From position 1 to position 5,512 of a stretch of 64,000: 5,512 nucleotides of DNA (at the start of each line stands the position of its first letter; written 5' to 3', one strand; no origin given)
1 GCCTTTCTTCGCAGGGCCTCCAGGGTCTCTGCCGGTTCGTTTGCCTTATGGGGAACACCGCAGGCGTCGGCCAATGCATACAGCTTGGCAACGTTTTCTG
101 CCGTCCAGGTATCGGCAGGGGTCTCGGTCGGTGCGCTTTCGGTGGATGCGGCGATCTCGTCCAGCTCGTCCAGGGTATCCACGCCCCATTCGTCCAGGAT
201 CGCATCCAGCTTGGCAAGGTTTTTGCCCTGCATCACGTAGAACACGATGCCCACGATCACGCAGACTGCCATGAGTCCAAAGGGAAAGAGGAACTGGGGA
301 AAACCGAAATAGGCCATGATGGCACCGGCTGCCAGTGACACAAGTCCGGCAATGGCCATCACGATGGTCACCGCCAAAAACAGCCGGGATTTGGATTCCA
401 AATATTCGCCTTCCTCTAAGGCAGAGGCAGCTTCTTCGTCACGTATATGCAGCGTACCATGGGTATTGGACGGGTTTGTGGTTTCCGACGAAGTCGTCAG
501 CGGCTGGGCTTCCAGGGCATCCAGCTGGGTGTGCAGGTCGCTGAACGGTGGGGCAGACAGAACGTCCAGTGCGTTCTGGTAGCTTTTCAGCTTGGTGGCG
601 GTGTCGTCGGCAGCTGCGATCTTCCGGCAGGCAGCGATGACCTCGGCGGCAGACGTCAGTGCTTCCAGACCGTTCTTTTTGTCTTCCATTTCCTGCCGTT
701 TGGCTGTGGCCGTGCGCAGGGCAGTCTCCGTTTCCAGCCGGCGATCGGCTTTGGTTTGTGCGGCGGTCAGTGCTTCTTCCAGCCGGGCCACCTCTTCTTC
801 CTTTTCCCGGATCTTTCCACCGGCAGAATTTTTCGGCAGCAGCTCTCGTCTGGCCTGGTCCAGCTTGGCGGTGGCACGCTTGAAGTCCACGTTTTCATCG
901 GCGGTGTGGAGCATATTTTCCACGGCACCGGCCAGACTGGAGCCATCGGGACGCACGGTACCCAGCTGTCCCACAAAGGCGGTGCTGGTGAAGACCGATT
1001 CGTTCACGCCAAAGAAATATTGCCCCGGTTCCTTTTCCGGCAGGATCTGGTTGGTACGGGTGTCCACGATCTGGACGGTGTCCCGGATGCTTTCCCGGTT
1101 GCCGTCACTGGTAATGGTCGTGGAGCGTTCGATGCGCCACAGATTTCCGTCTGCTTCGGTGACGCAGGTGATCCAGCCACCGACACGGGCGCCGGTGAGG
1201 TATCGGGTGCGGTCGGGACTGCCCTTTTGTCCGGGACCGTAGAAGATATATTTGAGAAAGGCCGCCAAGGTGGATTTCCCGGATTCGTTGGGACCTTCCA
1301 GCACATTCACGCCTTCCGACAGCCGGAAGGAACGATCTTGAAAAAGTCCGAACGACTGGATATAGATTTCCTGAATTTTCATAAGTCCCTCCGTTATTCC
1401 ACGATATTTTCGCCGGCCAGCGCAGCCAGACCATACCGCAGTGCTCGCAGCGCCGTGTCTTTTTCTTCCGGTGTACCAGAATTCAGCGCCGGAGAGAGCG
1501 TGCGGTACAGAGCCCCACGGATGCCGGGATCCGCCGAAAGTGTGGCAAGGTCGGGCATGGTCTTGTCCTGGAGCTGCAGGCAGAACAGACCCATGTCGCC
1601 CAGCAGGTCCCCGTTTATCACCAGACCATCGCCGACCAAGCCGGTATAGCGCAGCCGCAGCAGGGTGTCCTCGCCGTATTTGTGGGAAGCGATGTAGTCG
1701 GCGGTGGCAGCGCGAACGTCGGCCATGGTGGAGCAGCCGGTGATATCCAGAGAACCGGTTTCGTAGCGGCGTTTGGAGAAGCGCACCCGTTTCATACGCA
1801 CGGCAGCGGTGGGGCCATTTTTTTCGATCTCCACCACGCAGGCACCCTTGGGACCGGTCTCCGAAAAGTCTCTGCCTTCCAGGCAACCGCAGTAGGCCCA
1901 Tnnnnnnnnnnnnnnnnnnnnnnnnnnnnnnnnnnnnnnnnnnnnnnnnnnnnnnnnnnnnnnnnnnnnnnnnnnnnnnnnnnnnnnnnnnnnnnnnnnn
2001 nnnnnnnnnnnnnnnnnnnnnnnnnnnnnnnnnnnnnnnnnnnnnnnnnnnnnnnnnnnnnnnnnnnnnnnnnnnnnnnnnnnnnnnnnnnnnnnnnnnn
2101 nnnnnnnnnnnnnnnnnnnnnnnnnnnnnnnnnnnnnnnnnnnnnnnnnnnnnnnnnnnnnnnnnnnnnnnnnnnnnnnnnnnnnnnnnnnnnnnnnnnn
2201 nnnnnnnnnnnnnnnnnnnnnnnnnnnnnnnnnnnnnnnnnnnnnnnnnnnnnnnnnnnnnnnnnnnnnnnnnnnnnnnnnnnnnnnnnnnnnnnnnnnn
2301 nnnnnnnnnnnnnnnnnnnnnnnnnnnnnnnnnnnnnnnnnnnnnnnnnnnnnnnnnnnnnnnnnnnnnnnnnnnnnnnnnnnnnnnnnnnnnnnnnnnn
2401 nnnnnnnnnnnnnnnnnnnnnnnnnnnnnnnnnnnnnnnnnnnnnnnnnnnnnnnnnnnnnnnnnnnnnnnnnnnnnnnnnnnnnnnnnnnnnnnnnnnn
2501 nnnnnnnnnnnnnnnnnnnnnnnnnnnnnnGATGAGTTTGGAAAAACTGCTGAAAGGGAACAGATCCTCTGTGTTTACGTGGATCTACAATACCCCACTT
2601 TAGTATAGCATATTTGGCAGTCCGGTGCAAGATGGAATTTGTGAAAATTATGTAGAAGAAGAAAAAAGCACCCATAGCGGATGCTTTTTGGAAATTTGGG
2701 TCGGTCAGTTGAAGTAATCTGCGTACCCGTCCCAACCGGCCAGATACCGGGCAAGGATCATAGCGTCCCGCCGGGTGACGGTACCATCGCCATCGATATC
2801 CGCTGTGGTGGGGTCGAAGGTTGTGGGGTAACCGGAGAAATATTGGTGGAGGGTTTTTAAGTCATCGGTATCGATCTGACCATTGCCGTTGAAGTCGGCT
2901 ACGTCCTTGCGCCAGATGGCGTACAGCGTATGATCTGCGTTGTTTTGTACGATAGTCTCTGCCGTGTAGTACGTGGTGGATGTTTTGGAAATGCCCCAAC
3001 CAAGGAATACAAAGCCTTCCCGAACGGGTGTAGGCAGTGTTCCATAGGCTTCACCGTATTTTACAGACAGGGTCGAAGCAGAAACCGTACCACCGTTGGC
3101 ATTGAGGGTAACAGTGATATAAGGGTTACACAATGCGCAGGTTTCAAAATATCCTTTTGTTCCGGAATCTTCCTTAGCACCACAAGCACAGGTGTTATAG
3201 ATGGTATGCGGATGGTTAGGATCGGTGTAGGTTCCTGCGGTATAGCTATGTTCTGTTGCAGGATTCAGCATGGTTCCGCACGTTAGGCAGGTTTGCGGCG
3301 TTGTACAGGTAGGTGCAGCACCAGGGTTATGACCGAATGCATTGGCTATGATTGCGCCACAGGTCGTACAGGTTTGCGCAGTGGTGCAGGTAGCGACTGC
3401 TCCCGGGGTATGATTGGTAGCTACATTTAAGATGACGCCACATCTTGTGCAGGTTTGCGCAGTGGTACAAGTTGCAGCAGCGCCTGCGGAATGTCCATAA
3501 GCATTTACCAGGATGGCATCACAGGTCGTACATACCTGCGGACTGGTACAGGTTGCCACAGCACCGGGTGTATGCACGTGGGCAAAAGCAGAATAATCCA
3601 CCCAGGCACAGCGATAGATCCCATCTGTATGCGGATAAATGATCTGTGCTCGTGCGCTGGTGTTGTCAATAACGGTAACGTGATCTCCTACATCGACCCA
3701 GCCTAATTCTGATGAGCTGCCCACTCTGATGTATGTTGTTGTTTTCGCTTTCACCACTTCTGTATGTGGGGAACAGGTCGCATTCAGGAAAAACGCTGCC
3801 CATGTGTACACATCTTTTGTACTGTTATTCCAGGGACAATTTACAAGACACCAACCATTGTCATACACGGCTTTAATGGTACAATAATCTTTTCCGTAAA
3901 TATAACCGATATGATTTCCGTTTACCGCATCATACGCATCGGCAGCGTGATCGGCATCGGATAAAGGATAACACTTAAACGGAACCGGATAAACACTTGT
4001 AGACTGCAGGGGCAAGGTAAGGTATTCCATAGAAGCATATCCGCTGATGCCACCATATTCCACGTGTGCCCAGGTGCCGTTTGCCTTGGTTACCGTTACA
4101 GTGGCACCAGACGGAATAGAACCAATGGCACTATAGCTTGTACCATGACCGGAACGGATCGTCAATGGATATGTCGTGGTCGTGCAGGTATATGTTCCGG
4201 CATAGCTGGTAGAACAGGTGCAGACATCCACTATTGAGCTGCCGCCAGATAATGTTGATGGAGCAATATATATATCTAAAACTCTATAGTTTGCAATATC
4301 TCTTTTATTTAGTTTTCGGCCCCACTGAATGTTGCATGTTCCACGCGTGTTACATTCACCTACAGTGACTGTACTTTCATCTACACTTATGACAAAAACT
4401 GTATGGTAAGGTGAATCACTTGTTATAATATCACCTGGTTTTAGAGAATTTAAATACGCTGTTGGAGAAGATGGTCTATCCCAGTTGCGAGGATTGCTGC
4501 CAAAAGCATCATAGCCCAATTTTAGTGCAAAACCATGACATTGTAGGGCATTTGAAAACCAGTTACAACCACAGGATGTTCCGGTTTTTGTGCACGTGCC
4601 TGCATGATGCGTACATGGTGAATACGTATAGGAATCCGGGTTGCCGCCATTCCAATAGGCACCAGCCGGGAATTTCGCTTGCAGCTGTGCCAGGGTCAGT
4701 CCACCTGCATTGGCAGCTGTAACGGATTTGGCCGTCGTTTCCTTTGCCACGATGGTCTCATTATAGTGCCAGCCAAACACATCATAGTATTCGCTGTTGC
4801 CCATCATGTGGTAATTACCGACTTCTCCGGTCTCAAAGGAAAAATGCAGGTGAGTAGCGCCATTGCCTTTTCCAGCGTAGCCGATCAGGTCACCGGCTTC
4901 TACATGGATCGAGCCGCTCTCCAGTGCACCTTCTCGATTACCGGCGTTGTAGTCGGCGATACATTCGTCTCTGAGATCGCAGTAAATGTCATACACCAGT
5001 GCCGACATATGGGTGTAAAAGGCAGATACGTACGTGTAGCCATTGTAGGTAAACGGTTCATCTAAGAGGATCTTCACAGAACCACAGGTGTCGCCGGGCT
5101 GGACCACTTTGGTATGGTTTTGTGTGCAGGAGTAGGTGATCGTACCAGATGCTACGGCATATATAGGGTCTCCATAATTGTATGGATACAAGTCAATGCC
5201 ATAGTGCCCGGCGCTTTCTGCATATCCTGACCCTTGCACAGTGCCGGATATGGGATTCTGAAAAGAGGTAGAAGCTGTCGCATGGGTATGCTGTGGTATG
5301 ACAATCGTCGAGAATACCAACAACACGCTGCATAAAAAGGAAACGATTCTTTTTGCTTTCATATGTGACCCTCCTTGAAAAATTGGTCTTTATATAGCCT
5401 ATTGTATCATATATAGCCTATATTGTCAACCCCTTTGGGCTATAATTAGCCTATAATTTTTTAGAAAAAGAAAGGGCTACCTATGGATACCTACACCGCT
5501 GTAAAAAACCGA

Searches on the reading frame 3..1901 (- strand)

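Call 40: search_protein_families(library=pfam, proteins=[window:3-1901:-], max_evalue=0.01)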
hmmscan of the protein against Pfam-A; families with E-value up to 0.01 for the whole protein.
window:3-1901:- (633 aa): 5 families
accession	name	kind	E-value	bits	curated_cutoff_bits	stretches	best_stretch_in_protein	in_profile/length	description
PF13476.12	AAA_23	-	2.9e-13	51.3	27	1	179-410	2-184/201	AAA domain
PF13514.12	AAA_27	-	1.1e-10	41.9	22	1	174-385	1-203/206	AAA domain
PF13175.12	AAA_15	-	3.4e-08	33.9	32.1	1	174-220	1-47/374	AAA ATPase domain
PF13555.12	AAA_29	-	0.0018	18.4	27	1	181-214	6-40/61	P-loop containing region of AAA domain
PF14992.11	TMCO5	-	0.0035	17.1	32.2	1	337-414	5-76/280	TMCO5 family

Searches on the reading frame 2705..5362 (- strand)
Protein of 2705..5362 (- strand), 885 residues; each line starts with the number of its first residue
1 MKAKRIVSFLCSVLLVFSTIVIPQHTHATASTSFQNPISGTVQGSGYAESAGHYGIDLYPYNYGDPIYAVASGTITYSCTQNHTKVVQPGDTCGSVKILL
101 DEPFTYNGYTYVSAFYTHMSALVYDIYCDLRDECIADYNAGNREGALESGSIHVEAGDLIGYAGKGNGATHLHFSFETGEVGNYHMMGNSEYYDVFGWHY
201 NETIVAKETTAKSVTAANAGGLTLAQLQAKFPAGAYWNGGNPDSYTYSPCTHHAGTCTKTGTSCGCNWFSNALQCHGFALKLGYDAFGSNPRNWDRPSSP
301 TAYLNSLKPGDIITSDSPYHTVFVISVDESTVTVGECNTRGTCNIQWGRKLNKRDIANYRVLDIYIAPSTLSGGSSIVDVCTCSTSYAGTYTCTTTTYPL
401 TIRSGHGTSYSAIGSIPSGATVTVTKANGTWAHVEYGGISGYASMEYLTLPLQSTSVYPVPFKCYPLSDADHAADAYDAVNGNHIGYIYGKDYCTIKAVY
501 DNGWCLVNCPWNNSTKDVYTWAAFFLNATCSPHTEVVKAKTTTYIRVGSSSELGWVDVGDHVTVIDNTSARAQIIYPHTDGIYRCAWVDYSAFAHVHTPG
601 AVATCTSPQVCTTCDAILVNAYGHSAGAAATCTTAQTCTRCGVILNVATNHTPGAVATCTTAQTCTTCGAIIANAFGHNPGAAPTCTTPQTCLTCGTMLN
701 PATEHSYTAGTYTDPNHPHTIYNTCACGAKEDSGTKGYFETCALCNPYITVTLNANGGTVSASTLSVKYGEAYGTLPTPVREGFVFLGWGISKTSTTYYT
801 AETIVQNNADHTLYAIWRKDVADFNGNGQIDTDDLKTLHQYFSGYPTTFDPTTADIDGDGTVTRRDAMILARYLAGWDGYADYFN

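Call 18: search_protein_families(library=pfam, proteins=[window:2705-5362:-], max_evalue=0.01)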
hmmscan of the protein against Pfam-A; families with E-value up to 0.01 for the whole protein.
window:2705-5362:- (885 aa): 5 families
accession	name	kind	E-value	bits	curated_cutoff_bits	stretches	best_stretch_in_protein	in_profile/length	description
PF09479.16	Flg_new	-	2.3e-14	53.7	27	1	750-815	2-64/65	Listeria-Bacteroides repeat domain (List_Bact_rpt)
PF08239.17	SH3_3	-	1.9e-12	47.6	27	1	400-448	3-53/54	Bacterial SH3 domain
PF00404.24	Dockerin_1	-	4.8e-11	43.1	22.9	1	822-874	2-56/57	Dockerin type I domain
PF01551.29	Peptidase_M23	-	2.5e-06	28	28.7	0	52-87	2-37/96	Peptidase family M23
PF00036.39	EF-hand_1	-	0.0067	16.3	25.4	0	821-837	8-24/29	EF hand domain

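Call 51: find_encoding_contigs(protein=window:2705-5362:-, flank=10000, max_places=3)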
Protein window:2705-5362:- (885 aa): 10 contigs read that carry it; 3 places shown.
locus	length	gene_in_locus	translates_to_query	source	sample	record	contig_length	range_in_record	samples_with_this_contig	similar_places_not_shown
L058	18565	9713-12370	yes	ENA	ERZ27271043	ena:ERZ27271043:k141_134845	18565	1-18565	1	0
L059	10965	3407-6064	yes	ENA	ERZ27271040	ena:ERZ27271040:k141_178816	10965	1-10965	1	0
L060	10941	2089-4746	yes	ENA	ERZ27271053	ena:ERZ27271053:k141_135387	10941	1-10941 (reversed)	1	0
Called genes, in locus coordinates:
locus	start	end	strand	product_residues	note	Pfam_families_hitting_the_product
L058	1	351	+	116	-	?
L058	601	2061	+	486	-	-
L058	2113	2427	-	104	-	-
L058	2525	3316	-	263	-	PF02811:PHP (weak)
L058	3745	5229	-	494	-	-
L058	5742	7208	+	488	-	-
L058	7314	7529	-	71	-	-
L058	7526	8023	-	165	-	-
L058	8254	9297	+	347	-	-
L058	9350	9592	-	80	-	PF13443:HTH_26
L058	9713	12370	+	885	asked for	PF01551:Peptidase_M23 (faint), PF08239:SH3_3, PF09479:Flg_new, PF00404:Dockerin_1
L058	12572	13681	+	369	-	PF00149:Metallophos, PF12850:Metallophos_2 (weak)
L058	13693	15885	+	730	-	PF02463:SMC_N (faint), PF13175:AAA_15, PF13476:AAA_23, PF13514:AAA_27, PF13558:SbcC_Walker_B (faint)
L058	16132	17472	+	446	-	PF26012:HH_RND_rel (weak)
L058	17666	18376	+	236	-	PF01168:Ala_racemase_N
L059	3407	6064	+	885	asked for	PF01551:Peptidase_M23 (faint), PF08239:SH3_3, PF09479:Flg_new, PF00404:Dockerin_1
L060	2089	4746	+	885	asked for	PF01551:Peptidase_M23 (faint), PF08239:SH3_3, PF09479:Flg_new, PF00404:Dockerin_1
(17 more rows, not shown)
